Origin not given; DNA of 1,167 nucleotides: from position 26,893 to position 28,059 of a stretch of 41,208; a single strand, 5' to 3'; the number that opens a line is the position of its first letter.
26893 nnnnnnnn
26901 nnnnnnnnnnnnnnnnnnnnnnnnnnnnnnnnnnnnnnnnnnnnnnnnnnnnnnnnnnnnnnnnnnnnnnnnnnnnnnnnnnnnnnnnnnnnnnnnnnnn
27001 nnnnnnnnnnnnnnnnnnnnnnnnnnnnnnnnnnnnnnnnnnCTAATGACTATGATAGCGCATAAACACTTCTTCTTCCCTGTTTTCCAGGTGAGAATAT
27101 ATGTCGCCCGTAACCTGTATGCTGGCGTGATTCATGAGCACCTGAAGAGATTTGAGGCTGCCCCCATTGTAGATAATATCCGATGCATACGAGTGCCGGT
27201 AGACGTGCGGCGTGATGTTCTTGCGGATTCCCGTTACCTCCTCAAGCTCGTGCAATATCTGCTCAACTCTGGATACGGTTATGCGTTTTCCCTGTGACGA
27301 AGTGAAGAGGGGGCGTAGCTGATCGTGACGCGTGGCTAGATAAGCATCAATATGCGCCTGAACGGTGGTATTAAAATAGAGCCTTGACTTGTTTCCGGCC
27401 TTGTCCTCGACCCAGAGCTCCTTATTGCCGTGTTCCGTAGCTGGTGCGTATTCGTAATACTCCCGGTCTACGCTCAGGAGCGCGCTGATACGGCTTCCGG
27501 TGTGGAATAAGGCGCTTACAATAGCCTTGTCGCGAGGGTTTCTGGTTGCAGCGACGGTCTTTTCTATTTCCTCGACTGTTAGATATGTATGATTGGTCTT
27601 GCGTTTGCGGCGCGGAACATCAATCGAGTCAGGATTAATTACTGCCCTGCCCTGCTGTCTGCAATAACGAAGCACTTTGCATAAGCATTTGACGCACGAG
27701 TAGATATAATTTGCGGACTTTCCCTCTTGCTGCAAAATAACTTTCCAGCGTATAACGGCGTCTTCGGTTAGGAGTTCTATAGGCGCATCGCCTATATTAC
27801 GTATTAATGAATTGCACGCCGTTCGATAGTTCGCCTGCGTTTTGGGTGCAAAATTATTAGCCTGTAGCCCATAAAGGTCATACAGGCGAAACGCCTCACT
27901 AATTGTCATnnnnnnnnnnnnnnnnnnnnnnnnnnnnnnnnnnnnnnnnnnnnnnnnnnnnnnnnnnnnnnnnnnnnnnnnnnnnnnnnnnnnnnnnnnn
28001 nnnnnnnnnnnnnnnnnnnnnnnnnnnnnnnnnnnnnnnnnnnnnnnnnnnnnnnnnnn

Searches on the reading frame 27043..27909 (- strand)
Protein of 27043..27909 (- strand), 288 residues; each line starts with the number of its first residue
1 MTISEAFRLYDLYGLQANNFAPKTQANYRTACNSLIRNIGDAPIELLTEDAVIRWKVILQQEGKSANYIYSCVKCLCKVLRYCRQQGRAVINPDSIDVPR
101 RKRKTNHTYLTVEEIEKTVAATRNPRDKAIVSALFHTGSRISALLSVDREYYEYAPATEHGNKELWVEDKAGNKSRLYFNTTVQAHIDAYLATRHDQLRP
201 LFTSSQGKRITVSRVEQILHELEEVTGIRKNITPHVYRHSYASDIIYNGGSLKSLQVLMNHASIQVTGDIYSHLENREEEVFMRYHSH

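Call 9: search_protein_families(library=pfam, proteins=[window:27043-27909:-], max_evalue=0.01)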
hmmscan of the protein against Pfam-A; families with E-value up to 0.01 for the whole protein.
window:27043-27909:- (288 aa): 3 families
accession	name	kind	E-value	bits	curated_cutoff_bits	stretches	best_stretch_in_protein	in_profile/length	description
PF00589.27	Phage_integrase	-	4.2e-19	69.4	27.1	1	109-275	2-169/172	Phage integrase family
PF13102.12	Phage_int_SAM_5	-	0.0052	17.6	22.3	0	21-93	18-92/98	Phage integrase SAM-like domain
PF11917.13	DUF3435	-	0.0095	15.4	25.8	0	202-272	165-236/418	Protein of unknown function (DUF3435)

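Call 10: search_protein_families(library=phrogs, proteins=[window:27043-27909:-], max_evalue=0.01)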
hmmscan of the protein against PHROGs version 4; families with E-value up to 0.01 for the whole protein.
window:27043-27909:- (288 aa): 6 families
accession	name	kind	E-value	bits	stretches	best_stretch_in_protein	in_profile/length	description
phrog_1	-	integration and excision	2.8e-38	133.6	1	1-276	164-437/611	integrase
phrog_216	-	integration and excision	5.4e-26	92.4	1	72-278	18-228/301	integrase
phrog_7269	-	integration and excision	1.9e-08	35.1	1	211-275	9-70/89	integrase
phrog_7685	-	integration and excision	5.1e-08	33.8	1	202-280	154-229/240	integrase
phrog_23271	-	unknown function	7.3e-06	26.8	1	231-276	8-52/67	-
phrog_5830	-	integration and excision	0.0094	16.2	0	103-137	105-139/318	integrase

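Call 17: find_related_loci(query=window:27043-27909:-, collection=viral_contigs, flank=4000)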
Query window:27043-27909:- (288 aa) in viral_contigs; peptide patterns used: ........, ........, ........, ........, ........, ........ (x = any residue, [..] = any of these).
16 stretches matched a pattern, but none encodes a relative of the query by tblastn (E <= 1e-3).

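Call 19: find_encoding_contigs(protein=window:27043-27909:-, flank=6000, max_places=10)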
Protein window:27043-27909:- (288 aa): 11 contigs read that carry it; 5 places shown.
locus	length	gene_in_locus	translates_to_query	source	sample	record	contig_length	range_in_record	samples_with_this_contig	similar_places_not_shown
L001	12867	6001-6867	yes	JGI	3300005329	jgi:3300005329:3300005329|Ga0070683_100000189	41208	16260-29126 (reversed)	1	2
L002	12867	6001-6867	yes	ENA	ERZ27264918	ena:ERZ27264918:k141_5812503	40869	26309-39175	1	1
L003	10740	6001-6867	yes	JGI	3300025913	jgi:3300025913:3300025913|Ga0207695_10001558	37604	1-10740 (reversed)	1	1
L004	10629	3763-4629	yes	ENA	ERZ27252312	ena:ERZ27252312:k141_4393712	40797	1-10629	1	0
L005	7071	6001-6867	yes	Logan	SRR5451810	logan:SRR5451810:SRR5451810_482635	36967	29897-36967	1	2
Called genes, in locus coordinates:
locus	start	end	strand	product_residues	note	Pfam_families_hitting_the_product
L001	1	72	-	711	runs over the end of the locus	-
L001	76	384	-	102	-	-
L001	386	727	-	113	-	-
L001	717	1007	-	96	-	-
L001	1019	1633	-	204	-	PF05257:CHAP (faint), PF01476:LysM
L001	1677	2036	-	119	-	-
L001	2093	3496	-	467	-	PF03237:Terminase_6N, PF04466:Terminase_3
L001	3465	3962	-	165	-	-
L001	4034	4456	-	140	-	PF01327:Pep_deformylase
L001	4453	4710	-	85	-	-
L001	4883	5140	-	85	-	-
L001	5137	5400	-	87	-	-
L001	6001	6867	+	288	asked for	PF00589:Phage_integrase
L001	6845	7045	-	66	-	-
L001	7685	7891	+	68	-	-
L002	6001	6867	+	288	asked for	PF00589:Phage_integrase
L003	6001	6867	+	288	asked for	PF00589:Phage_integrase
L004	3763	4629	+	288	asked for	PF00589:Phage_integrase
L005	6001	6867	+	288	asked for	PF00589:Phage_integrase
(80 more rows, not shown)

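Call 24: find_homologous_proteins(query=window:27043-27909:-, max_evalue=1e-10)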
Query window:27043-27909:- (288 aa): 38 proteins with E <= 1e-10 among 720 candidates.
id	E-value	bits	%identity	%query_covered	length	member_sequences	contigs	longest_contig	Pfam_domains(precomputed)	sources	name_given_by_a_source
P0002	2.7e-190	649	100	100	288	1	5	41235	PF00589.28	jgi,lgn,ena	-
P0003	3.1e-101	357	56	100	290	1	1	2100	PF00589.28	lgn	-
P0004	2.3e-98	347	55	100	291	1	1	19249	PF00589.28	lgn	-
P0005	3.0e-61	225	42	100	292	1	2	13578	PF00589.28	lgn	-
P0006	3.7e-58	215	41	100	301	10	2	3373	PF00589.28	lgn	-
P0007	5.7e-58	215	42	100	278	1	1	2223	PF00589.28,PF02899.24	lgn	-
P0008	1.2e-55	207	43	100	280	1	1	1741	PF00589.28,PF02899.24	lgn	-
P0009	4.0e-55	205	41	100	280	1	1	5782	PF00589.28,PF02899.24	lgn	-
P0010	5.8e-55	205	41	100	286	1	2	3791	PF00589.28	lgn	-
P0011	1.5e-54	203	41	100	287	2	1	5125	PF00589.28,PF02899.24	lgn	-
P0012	1.2e-53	201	42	100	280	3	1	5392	PF00589.28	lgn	-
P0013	8.8e-53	198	39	100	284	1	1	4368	PF00589.28,PF02899.24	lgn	-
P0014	8.9e-53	198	40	100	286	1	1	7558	PF00589.28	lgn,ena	-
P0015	1.9e-52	197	40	96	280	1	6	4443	PF13495.13,PF00589.28,PF02899.24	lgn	-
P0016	5.9e-52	195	42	100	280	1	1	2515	PF13102.13,PF00589.28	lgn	-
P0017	1.9e-51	193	40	100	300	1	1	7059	PF00589.28,PF02899.24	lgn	-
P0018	2.7e-51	193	40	100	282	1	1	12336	PF00589.28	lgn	-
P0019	4.0e-51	192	39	100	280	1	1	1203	PF00589.28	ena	-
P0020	1.3e-50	191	38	100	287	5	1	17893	PF00589.28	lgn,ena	-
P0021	1.5e-50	190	39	95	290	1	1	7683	PF00589.28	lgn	-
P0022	2.9e-50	189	37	100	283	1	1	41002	PF00589.28,PF02899.24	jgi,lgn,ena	-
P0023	3.4e-49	186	38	100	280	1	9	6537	PF00589.28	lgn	-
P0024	5.0e-49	185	41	100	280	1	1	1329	PF00589.28,PF22823.3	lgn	-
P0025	2.4e-48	183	37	100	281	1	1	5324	PF00589.28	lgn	-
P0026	1.4e-47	181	40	96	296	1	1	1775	PF00589.28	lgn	-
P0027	5.3e-46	175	37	100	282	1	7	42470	PF00589.28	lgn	-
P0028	9.5e-46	175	37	100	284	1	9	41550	PF00589.28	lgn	-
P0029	1.5e-44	171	36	100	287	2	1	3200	PF00589.28,PF02899.24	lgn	-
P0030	1.8e-42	164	35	100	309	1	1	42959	PF00589.28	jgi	jgi:integrase/recombinase XerD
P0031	2.4e-41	160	36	100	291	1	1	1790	PF00589.28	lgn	-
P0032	2.0e-40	157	36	100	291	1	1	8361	PF00589.28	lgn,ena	-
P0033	1.1e-34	138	35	100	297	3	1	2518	PF00589.28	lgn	-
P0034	2.5e-34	137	32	100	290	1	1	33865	PF00589.28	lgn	-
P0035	3.6e-15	74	26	93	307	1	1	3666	PF13495.13,PF13102.13,PF00589.28,PF02899.24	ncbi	-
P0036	3.8e-15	74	26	93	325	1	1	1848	PF13495.13,PF00589.28,PF02899.24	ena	-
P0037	2.5e-14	72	31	68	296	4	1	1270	PF13495.13,PF00589.28,PF02899.24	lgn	-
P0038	1.1e-13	69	24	96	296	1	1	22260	PF13495.13,PF00589.28,PF02899.24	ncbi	-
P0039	1.1e-13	69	24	93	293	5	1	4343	PF13495.13,PF00589.28,PF02899.24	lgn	-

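Call 26: find_encoding_contigs(protein=P0004, flank=5000, max_places=2)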
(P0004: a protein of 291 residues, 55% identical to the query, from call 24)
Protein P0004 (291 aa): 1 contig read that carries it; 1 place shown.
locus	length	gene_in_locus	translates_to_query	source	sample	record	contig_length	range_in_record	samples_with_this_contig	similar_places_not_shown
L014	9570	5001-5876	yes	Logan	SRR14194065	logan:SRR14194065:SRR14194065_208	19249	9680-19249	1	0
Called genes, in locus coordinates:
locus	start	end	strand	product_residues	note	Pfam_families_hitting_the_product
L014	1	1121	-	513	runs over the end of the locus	-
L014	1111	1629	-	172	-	-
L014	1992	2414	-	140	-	-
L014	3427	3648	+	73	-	-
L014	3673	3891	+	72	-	-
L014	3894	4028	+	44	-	-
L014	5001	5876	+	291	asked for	PF00589:Phage_integrase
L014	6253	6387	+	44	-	-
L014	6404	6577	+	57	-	-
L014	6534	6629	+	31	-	-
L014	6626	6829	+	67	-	-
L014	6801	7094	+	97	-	-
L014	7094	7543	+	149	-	PF09643:YopX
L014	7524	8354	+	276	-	-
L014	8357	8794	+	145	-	-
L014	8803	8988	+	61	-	-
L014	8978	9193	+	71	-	-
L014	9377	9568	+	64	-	?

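Call 27: find_encoding_contigs(protein=P0003, flank=5000, max_places=2)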
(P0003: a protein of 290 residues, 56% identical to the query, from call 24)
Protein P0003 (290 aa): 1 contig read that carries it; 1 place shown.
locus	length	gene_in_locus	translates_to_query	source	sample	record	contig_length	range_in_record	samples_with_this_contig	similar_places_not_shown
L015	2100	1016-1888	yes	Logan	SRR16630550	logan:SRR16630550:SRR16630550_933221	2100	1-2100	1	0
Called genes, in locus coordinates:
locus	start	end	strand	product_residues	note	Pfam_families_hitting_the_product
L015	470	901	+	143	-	PF01844:HNH, PF13395:HNH_4 (faint), PF14279:HNH_5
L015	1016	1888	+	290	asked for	PF00589:Phage_integrase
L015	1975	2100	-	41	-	?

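Call 28: find_encoding_contigs(protein=P0005, flank=5000, max_places=2)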
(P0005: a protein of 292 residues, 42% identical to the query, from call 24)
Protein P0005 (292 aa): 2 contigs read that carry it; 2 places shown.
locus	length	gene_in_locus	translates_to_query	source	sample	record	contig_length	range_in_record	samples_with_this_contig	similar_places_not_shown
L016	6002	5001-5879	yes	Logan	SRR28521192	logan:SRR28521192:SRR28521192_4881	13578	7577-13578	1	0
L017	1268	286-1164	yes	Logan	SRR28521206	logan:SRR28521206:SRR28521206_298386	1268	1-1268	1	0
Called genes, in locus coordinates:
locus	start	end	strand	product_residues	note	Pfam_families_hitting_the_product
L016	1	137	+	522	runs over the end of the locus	-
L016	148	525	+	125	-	-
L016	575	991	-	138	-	-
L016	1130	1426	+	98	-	-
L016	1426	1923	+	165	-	-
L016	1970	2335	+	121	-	-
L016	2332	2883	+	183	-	-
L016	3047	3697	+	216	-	PF01551:Peptidase_M23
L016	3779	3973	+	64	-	-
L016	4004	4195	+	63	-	-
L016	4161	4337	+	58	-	-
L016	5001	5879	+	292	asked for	PF00589:Phage_integrase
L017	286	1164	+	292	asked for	PF00589:Phage_integrase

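Call 35: find_encoding_contigs(protein=P0022, flank=5000, max_places=1)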
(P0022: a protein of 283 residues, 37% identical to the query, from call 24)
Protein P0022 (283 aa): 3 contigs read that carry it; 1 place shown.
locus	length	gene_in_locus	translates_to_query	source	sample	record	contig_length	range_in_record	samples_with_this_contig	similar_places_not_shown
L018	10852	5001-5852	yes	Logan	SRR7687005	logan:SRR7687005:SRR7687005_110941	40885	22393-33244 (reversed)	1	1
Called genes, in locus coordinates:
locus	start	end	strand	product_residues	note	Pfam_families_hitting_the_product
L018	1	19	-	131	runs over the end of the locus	-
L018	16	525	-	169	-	PF13392:HNH_3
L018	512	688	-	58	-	-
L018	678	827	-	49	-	-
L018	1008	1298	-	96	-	-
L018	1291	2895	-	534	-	PF05876:GpA_ATPase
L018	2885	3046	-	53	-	-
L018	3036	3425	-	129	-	PF18932:DUF5681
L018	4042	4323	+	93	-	-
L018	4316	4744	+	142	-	PF01844:HNH, PF13395:HNH_4 (weak), PF14279:HNH_5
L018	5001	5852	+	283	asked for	PF02899:Phage_int_SAM_1, PF00589:Phage_integrase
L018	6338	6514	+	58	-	-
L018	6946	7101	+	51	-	PF22887:DUF7022 (weak)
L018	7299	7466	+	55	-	-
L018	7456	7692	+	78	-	-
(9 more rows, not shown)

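Call 36: find_encoding_contigs(protein=P0027, flank=5000, max_places=1)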
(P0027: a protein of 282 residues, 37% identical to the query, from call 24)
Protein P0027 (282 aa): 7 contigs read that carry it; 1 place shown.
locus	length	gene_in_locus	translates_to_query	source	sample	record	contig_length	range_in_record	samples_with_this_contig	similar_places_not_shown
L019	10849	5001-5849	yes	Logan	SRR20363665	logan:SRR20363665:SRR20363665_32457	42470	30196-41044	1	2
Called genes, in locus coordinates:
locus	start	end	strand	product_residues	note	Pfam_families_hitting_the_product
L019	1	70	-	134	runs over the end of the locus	PF09643:YopX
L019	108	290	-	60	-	-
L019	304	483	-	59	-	-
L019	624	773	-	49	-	-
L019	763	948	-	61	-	-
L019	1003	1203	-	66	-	-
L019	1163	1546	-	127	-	PF01844:HNH, PF14279:HNH_5 (weak)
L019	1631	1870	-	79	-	-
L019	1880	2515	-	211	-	-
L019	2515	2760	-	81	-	-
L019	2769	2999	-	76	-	-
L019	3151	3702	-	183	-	-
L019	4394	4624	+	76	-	-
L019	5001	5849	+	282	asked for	PF00589:Phage_integrase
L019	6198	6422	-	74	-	-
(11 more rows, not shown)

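Call 37: find_encoding_contigs(protein=P0030, flank=5000, max_places=1)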
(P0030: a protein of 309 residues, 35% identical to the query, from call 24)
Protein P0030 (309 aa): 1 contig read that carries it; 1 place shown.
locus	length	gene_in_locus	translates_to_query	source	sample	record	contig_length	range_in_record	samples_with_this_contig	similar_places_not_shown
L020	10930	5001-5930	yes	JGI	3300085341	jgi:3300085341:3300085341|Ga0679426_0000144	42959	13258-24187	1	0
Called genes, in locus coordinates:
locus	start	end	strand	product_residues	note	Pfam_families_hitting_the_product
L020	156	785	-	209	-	-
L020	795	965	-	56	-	-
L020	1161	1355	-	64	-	-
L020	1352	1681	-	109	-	-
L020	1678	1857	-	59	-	-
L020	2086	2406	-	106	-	PF26761:Acb5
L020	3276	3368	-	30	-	-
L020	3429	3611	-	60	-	-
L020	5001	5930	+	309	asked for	PF00589:Phage_integrase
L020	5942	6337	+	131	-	-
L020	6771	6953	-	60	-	-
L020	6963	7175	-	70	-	-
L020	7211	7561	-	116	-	-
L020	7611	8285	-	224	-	PF01551:Peptidase_M23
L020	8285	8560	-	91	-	-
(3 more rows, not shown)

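Call 40: find_related_loci(query=A1, collection=metagenome_contigs, flank=5000)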
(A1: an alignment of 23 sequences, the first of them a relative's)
Query A1 (288 aa) in metagenome_contigs; peptide patterns used: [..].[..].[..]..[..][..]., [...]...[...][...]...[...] (x = any residue, [..] = any of these).
600 stretches matched a pattern (row limit reached: there are more); 563 encode a relative of the query (tblastn E <= 1e-3); the best 80 are kept; 80 distinct loci.
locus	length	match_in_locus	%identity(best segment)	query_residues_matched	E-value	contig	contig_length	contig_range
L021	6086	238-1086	26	23-288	5e-32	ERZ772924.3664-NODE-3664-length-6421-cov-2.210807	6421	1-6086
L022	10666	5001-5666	31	75-287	1e-30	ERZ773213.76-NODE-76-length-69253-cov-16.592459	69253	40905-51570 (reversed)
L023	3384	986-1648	32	75-286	9e-29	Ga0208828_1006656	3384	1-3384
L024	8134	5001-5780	31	42-287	1e-28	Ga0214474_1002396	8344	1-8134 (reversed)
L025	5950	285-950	32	75-287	4e-28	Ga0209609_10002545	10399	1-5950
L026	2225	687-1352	30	75-287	2e-27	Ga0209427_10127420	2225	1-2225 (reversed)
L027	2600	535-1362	27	18-286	2e-26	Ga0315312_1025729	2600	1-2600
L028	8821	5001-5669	32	64-287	2e-26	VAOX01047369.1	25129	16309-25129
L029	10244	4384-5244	25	19-287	4e-26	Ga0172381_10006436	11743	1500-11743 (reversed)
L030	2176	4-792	30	44-287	2e-25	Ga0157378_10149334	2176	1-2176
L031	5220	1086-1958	28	1-274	5e-25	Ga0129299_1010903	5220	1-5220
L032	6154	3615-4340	25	15-274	7e-25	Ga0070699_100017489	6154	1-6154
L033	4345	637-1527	26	1-287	2e-24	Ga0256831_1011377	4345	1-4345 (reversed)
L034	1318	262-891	31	80-287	4e-24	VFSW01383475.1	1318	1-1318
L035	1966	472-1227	29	40-286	1e-23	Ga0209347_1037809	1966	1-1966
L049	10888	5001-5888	26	1-286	2e-21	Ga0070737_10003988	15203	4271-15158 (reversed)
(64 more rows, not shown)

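Call 41: find_related_loci(query=A1, collection=viral_contigs, flank=5000)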
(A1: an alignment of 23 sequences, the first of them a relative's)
Query A1 (288 aa) in viral_contigs; peptide patterns used: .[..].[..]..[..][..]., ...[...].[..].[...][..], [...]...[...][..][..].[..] (x = any residue, [..] = any of these).
103 stretches matched a pattern; 63 encode a relative of the query (tblastn E <= 1e-3); 63 distinct loci.
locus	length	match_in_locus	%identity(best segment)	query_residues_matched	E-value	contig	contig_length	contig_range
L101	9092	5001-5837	42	1-287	9e-65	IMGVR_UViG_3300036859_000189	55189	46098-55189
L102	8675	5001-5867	38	1-285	3e-61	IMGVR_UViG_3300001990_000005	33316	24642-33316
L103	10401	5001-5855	39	1-287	3e-60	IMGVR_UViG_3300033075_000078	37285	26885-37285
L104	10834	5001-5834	37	1-287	4e-57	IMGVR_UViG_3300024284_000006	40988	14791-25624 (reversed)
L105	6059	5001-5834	37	1-287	9e-55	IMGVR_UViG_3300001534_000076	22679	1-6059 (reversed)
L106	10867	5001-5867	38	1-285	3e-61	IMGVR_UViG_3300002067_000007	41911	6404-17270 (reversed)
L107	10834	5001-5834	34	1-287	2e-48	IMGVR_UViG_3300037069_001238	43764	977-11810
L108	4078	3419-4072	40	1-221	7e-42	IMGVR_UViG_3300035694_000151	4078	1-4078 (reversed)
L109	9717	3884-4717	34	1-287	1e-39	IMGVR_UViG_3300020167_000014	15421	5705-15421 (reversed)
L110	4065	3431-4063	38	1-214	6e-38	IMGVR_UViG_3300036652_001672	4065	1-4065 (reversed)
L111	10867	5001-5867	30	1-287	3e-35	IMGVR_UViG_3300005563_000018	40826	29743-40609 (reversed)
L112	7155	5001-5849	28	1-278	4e-31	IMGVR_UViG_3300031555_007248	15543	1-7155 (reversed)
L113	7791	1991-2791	26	19-276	2e-28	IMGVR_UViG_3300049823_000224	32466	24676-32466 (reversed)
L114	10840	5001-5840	28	1-274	8e-27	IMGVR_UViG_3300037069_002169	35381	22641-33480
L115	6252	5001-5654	27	75-286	6e-26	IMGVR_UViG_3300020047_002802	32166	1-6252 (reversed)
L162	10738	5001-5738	22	19-273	2e-4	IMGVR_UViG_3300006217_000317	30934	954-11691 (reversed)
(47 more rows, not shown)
